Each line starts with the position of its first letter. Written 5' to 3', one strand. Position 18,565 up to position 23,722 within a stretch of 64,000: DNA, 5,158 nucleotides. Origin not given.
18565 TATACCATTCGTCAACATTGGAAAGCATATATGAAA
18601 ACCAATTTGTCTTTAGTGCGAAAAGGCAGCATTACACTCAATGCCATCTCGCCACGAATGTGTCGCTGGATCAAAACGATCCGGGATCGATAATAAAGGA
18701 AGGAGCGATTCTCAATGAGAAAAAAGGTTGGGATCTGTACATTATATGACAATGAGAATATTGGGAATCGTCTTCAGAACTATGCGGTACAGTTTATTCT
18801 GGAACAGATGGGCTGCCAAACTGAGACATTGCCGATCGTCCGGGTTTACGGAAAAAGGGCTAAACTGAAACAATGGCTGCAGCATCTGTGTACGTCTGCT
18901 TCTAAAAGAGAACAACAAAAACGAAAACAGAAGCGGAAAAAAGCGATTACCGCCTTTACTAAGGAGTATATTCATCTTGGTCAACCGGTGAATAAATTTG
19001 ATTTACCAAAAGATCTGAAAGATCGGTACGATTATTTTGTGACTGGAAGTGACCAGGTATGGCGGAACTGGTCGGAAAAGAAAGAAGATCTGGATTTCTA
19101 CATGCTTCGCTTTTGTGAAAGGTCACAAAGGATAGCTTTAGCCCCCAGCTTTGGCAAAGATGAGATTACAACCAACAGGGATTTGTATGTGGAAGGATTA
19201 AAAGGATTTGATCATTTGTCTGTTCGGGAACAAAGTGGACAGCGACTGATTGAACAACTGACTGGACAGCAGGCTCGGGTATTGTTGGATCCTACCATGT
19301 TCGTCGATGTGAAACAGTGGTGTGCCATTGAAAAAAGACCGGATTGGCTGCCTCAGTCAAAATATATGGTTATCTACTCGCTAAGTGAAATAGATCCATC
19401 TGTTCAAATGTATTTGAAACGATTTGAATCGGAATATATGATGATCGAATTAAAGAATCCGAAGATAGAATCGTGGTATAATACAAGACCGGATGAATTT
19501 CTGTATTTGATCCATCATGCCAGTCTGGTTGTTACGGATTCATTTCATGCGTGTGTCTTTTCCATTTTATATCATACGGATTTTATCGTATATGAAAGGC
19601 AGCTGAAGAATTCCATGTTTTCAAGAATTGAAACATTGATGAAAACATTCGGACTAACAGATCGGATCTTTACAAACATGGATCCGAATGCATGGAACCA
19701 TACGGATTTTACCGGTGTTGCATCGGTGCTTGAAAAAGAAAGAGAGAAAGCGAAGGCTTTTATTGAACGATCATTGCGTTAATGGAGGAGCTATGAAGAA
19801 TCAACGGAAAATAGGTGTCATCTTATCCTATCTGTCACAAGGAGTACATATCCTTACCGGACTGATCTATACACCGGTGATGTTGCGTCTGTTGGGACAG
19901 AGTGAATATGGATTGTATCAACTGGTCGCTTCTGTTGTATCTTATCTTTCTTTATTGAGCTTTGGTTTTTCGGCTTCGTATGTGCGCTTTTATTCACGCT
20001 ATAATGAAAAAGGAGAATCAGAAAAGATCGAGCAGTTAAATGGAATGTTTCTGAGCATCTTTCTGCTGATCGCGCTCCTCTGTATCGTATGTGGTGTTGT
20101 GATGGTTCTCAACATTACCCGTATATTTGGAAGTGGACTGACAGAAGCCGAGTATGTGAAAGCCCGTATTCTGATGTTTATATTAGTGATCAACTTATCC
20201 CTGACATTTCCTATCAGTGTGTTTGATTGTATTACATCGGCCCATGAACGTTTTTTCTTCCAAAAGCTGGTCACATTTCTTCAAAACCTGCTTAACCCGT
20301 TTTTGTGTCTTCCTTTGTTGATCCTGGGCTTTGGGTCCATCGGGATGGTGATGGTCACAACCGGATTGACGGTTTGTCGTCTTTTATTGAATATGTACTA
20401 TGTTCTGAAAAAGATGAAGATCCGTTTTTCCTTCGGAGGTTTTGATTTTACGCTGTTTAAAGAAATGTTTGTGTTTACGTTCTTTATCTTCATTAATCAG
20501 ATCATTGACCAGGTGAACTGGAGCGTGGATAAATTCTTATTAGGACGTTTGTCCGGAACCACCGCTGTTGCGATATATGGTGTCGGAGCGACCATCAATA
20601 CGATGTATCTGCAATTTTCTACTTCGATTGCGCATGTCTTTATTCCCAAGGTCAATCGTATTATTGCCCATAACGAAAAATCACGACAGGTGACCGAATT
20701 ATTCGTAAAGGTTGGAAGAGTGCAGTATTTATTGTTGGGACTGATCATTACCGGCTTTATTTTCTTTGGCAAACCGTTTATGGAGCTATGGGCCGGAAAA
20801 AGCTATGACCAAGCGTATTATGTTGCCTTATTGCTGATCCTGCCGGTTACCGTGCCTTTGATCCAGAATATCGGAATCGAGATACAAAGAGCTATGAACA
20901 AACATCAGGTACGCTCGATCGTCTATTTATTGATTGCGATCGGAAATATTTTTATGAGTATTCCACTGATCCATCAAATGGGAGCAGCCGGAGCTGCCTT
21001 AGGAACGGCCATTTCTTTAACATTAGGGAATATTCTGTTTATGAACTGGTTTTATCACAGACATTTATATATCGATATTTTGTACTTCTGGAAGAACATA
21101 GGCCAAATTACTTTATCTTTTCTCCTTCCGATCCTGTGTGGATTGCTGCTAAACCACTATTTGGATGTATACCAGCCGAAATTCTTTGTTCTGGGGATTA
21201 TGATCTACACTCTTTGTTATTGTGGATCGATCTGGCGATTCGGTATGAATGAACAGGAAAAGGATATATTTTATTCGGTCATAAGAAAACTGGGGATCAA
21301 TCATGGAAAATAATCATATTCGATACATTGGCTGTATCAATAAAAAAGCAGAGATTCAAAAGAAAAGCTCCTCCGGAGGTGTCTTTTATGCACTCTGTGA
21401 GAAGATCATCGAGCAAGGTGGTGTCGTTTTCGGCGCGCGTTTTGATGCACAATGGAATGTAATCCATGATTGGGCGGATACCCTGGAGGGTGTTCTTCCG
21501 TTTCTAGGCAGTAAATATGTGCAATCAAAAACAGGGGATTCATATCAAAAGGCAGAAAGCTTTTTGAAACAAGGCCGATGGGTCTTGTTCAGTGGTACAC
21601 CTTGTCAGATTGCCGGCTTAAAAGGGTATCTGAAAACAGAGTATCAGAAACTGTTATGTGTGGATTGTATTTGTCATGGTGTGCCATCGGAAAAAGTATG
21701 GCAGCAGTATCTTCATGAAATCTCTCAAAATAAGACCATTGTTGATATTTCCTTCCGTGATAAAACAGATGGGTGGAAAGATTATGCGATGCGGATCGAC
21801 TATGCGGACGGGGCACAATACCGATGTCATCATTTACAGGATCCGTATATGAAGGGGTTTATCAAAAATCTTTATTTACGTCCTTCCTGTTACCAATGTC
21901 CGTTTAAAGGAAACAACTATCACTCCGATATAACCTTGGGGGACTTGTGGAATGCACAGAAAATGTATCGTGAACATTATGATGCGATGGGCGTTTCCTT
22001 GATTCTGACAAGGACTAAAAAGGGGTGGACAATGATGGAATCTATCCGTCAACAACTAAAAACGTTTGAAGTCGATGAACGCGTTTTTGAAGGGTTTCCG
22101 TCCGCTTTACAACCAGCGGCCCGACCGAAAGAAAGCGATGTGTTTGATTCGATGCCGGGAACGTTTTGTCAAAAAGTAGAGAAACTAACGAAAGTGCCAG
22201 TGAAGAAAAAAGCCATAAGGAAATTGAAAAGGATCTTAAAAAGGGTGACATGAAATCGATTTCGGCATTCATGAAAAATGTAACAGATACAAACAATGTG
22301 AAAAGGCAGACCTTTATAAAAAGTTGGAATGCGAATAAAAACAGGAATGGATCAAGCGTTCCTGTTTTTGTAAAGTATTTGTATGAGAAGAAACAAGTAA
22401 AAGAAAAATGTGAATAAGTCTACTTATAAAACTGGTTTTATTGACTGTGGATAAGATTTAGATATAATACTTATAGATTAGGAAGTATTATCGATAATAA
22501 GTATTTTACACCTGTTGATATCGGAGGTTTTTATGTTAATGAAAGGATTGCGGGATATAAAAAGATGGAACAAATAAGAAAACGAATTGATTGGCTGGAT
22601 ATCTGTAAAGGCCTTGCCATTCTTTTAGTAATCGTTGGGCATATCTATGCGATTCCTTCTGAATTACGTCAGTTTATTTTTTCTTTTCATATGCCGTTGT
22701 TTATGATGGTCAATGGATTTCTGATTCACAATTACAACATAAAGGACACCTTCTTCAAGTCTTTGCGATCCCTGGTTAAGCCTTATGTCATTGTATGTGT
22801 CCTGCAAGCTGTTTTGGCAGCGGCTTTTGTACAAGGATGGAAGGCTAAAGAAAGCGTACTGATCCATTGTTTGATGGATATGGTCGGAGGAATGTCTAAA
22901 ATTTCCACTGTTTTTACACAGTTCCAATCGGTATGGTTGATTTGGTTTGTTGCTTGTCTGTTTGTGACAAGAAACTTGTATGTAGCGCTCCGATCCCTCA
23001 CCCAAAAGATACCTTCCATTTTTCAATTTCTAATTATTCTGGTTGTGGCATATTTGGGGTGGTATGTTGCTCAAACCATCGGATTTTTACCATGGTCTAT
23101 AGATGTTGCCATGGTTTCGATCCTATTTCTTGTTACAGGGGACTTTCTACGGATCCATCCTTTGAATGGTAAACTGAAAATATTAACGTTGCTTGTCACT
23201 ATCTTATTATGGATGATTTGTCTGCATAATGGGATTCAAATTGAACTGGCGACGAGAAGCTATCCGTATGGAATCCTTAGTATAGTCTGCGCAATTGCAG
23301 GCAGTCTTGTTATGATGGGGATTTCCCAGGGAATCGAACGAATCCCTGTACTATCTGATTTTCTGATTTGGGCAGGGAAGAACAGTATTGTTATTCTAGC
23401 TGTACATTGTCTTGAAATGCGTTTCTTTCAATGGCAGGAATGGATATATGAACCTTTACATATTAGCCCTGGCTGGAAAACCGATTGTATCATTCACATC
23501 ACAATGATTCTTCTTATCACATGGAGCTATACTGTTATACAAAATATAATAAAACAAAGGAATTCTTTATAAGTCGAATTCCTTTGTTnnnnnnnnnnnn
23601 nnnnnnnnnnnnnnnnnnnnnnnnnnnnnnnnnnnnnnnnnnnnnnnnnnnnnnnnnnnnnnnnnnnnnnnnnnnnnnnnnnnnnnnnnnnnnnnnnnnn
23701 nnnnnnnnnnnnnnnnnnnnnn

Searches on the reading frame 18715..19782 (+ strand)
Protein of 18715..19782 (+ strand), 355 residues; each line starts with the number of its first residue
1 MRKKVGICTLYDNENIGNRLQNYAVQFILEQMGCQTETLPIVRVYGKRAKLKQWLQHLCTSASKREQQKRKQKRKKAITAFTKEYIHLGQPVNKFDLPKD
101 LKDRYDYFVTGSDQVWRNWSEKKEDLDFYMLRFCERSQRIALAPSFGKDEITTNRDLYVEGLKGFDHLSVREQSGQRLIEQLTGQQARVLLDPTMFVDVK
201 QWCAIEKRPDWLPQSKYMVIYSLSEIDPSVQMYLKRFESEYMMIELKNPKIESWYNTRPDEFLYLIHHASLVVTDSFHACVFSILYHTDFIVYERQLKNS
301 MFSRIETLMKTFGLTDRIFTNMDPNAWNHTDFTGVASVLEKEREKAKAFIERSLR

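Call 92: search_protein_families(library=pfam, proteins=[window:18715-19782:+], max_evalue=0.001)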
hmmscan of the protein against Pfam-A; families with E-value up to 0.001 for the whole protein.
window:18715-19782:+ (355 aa): 1 family
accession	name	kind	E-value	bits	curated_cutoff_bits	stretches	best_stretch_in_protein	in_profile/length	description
PF04230.19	PS_pyruv_trans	-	2.6e-30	106.7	25.3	1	15-294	1-277/280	Polysaccharide pyruvyl transferase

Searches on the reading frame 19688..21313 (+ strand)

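Call 92: search_protein_families(library=pfam, proteins=[window:19688-21313:+], max_evalue=0.001)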
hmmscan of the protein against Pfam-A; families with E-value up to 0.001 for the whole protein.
window:19688-21313:+ (541 aa): 2 families
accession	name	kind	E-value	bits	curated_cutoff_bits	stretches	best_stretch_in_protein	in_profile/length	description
PF01943.22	Polysacc_synt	-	1.2e-21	77.8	28.2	1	43-321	4-269/274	Polysaccharide biosynthesis protein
PF13440.11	Polysacc_synt_3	-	6.9e-12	45.6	23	1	64-376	1-291/293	Polysaccharide biosynthesis protein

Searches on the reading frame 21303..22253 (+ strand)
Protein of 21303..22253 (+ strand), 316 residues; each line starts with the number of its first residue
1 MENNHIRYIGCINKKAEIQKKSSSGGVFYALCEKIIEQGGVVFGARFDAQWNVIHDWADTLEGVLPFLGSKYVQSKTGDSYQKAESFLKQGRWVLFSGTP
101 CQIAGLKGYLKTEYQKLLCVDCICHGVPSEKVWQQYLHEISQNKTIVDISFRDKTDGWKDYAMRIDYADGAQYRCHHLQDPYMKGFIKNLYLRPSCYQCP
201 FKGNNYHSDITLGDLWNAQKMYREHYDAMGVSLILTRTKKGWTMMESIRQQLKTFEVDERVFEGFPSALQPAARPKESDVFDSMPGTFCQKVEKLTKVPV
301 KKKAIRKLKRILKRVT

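Call 92: search_protein_families(library=pfam, proteins=[window:21303-22253:+], max_evalue=0.001)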
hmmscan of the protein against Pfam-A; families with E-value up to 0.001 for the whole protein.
window:21303-22253:+ (316 aa): 2 families
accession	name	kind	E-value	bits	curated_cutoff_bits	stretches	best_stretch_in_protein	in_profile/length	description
PF04432.18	FrhB_FdhB_C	-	9.1e-23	81.2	23.3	1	92-253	2-143/150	Coenzyme F420 hydrogenase/dehydrogenase, beta subunit C terminus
PF04422.18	FrhB_FdhB_N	-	2.4e-05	24.8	22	1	14-77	7-73/78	Coenzyme F420 hydrogenase/dehydrogenase, beta subunit N-term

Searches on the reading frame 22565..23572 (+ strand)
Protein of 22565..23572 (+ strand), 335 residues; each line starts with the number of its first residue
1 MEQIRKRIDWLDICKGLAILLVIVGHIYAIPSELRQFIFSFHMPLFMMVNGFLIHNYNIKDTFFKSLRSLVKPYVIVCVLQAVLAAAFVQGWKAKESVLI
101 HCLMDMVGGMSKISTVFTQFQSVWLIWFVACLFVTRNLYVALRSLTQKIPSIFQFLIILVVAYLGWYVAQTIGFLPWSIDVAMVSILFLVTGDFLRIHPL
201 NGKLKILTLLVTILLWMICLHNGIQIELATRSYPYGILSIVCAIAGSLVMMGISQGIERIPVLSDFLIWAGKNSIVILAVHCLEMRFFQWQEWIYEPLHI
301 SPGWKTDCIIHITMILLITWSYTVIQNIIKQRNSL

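Call 92: search_protein_families(library=pfam, proteins=[window:22565-23572:+], max_evalue=0.001)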
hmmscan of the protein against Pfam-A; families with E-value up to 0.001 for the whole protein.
window:22565-23572:+ (335 aa): 1 family
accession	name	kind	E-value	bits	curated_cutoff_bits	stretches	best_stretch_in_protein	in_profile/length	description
PF01757.29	Acyl_transf_3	-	4.4e-20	72.4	31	1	8-290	1-300/326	Acyltransferase domain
